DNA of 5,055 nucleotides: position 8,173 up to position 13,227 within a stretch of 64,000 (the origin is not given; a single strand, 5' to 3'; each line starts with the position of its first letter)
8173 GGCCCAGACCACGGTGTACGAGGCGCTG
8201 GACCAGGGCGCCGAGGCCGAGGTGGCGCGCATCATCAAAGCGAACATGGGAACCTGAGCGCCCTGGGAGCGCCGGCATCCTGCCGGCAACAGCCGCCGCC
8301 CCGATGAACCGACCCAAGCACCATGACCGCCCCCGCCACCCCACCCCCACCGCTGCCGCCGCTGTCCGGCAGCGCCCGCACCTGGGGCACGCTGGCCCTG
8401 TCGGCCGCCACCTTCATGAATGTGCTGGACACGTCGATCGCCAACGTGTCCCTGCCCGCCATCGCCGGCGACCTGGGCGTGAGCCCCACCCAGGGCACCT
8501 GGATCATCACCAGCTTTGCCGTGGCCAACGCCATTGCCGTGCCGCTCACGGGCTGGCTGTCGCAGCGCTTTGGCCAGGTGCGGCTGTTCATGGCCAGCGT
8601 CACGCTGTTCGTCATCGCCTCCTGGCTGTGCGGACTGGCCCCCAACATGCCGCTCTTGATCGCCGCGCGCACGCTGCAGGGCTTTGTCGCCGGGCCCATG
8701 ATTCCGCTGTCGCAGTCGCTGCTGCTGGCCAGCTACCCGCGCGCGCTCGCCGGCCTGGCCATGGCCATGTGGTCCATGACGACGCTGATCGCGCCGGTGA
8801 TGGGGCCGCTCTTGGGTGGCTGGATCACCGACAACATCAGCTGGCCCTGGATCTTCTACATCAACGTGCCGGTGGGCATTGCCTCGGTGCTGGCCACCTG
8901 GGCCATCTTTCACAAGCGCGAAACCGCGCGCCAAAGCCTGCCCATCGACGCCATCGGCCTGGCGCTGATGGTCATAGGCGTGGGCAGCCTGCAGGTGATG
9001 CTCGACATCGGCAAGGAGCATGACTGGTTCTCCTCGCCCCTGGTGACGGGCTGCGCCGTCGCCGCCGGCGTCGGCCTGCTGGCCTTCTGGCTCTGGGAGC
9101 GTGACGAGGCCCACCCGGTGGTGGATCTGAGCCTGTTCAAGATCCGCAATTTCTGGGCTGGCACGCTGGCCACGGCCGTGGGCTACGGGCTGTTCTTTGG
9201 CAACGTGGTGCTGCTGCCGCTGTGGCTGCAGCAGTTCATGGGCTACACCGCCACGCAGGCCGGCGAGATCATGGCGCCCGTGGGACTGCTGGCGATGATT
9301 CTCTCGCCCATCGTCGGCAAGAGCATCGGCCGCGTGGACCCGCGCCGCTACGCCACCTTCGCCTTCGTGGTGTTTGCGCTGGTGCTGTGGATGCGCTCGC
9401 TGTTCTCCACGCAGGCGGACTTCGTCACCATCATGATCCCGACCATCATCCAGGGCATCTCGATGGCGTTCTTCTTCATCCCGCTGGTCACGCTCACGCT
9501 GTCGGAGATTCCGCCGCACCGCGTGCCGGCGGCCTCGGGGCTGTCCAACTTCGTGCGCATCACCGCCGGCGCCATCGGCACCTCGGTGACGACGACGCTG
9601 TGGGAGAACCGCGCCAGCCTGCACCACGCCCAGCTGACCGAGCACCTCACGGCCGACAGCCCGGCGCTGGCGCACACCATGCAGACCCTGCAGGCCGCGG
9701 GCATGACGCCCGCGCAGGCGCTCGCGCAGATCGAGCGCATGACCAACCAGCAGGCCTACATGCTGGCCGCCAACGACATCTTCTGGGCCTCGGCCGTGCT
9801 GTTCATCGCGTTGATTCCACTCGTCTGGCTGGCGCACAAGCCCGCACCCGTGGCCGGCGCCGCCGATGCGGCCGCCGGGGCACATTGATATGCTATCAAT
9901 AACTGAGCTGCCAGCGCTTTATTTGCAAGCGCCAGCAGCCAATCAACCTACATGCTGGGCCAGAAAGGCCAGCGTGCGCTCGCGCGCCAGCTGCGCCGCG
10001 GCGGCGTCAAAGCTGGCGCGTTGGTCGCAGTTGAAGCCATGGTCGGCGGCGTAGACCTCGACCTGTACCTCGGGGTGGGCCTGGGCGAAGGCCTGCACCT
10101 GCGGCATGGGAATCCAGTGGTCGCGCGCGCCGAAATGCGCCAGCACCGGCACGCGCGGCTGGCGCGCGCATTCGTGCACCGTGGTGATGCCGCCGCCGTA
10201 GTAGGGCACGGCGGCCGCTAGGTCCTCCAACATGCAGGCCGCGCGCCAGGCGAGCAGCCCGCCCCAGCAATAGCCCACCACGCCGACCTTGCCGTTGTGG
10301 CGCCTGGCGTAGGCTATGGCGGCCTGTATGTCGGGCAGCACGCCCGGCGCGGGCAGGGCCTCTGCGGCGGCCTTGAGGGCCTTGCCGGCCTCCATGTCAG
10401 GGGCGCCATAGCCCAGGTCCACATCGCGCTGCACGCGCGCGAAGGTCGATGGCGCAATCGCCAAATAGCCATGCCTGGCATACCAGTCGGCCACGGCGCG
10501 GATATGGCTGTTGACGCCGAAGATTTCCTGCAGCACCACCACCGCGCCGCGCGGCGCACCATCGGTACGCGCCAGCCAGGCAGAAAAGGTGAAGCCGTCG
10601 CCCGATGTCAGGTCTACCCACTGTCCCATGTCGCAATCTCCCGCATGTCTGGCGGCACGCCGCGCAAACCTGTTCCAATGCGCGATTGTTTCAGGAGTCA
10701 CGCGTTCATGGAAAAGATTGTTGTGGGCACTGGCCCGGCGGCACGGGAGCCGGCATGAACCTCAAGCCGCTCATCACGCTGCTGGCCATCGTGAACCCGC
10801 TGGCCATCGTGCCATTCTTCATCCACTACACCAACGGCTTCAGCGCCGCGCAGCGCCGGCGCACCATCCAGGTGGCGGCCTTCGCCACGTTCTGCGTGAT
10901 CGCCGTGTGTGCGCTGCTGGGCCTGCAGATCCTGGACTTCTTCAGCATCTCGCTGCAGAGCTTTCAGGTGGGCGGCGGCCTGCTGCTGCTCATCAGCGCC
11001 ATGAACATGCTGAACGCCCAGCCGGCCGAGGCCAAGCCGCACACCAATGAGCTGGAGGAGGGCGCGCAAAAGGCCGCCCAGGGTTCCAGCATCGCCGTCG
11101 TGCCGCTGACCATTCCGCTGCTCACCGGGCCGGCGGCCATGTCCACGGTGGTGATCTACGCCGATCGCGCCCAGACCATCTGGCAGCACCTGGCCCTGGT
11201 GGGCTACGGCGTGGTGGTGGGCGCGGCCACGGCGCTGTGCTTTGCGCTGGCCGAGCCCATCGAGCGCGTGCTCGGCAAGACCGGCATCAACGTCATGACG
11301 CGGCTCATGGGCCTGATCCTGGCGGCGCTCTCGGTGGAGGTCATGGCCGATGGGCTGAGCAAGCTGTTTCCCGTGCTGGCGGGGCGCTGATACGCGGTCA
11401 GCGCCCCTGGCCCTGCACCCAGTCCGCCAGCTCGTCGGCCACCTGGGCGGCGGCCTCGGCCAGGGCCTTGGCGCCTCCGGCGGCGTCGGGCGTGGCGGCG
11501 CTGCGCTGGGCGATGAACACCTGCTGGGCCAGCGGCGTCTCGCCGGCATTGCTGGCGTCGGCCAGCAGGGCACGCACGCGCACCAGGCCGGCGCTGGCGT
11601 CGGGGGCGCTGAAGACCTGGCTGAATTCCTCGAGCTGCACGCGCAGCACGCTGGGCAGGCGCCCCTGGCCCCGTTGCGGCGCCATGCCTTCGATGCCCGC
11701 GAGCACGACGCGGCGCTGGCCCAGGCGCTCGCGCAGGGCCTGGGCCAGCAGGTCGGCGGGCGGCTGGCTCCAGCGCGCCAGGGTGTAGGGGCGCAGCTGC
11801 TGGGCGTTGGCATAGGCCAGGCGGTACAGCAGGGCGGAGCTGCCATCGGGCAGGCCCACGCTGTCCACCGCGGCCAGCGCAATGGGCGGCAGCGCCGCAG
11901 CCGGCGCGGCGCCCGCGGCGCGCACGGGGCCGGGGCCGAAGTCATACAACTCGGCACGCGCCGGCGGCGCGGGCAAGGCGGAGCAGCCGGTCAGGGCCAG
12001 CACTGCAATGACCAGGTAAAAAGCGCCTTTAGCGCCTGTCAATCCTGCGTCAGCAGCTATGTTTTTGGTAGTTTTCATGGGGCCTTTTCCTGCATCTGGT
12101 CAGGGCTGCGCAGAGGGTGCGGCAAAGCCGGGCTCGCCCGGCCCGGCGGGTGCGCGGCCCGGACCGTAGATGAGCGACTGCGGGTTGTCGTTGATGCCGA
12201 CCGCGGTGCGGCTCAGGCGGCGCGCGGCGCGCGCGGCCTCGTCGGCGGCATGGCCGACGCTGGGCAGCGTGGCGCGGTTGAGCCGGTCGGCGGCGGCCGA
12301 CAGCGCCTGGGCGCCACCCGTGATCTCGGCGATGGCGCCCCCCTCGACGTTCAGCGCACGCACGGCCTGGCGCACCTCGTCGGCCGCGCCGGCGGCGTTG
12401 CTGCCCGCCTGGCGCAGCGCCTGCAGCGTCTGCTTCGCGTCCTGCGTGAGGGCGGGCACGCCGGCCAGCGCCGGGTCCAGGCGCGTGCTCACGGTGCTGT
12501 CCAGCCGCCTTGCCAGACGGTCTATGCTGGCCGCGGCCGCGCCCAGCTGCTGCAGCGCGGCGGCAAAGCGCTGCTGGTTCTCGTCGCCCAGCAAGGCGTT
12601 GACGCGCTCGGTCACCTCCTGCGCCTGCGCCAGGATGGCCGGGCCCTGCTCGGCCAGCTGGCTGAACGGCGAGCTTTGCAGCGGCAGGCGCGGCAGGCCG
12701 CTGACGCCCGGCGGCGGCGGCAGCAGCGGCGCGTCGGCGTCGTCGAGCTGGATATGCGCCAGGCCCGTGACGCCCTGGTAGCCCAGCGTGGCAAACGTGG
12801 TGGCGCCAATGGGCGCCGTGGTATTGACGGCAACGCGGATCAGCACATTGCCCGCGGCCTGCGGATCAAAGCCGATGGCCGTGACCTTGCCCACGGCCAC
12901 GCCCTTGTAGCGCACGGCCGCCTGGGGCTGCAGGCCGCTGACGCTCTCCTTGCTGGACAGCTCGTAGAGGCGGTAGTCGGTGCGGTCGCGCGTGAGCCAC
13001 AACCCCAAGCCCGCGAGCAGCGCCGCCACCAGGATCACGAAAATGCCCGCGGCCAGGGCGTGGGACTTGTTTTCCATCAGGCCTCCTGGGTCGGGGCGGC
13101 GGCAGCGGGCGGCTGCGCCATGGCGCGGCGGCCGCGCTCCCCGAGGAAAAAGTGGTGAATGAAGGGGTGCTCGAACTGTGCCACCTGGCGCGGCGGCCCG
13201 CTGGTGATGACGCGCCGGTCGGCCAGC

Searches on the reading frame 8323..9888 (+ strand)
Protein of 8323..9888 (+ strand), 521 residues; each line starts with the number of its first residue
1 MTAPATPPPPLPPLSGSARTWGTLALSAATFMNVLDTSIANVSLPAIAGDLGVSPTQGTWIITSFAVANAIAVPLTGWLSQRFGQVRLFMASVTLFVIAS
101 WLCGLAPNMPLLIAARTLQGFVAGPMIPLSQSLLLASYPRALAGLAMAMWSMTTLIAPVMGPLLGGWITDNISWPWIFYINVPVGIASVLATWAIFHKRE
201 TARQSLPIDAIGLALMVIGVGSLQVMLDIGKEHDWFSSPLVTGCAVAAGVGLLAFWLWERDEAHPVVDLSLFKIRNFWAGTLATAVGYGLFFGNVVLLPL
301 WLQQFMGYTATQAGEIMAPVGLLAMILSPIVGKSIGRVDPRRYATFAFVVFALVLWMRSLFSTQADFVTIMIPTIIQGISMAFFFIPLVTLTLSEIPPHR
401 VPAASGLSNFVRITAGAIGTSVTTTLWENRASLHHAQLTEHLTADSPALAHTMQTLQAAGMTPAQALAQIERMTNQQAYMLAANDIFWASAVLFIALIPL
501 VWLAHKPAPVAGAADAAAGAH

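Call 45: search_protein_families(library=pfam, proteins=[window:8323-9888:+], max_evalue=0.00001)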
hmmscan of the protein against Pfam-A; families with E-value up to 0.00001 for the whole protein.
window:8323-9888:+ (521 aa): 3 families
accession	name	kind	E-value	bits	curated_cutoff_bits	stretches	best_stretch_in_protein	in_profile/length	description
PF07690.21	MFS_1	-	1.4e-56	192.3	33.4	1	27-419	2-346/347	Major Facilitator Superfamily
PF06609.19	TRI12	-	4.8e-10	39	23.2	1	29-279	54-314/599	Fungal trichothecene efflux pump (TRI12)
PF00083.30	Sugar_tr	-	3.7e-07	29.8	22.3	1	54-191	44-187/452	Sugar (and other) transporter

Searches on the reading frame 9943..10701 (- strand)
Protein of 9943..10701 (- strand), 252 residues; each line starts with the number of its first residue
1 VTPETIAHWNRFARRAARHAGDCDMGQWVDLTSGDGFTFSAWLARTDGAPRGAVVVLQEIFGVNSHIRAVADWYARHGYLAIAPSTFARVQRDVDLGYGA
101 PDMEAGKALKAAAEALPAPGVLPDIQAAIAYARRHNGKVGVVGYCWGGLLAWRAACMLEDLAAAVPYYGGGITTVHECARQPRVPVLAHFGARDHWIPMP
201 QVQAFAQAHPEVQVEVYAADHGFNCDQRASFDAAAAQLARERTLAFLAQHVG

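Call 45: search_protein_families(library=pfam, proteins=[window:9943-10701:-], max_evalue=0.00001)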
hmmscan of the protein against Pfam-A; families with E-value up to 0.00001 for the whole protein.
window:9943-10701:- (252 aa): 1 family
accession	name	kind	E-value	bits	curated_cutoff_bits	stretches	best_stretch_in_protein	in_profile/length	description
PF01738.24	DLH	-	1.6e-44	152.5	21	1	39-250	1-216/217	Dienelactone hydrolase family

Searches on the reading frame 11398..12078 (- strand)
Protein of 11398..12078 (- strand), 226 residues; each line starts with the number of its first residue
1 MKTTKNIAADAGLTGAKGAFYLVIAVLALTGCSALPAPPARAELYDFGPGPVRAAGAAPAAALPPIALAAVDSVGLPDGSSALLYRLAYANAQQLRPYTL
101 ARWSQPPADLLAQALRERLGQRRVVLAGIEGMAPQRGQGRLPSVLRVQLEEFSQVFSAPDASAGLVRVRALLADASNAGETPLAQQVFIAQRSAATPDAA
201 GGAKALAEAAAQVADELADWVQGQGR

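Call 45: search_protein_families(library=pfam, proteins=[window:11398-12078:-], max_evalue=0.00001)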
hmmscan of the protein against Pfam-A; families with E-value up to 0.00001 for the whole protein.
window:11398-12078:- (226 aa): 1 family
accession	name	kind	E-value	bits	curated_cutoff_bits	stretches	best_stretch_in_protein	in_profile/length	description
PF03886.18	ABC_trans_aux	-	1.3e-08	35.1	26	1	59-218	12-161/161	ABC-type transport auxiliary lipoprotein component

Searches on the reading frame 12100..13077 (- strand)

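Call 77: search_protein_families(library=pfam, proteins=[window:12100-13077:-], max_evalue=0.00001)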
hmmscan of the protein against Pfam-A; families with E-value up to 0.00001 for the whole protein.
window:12100-13077:- (325 aa): 1 family
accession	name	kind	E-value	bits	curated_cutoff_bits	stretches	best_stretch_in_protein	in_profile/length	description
PF02470.25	MlaD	-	2.9e-13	50.3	25.1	1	45-113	11-80/81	MlaD protein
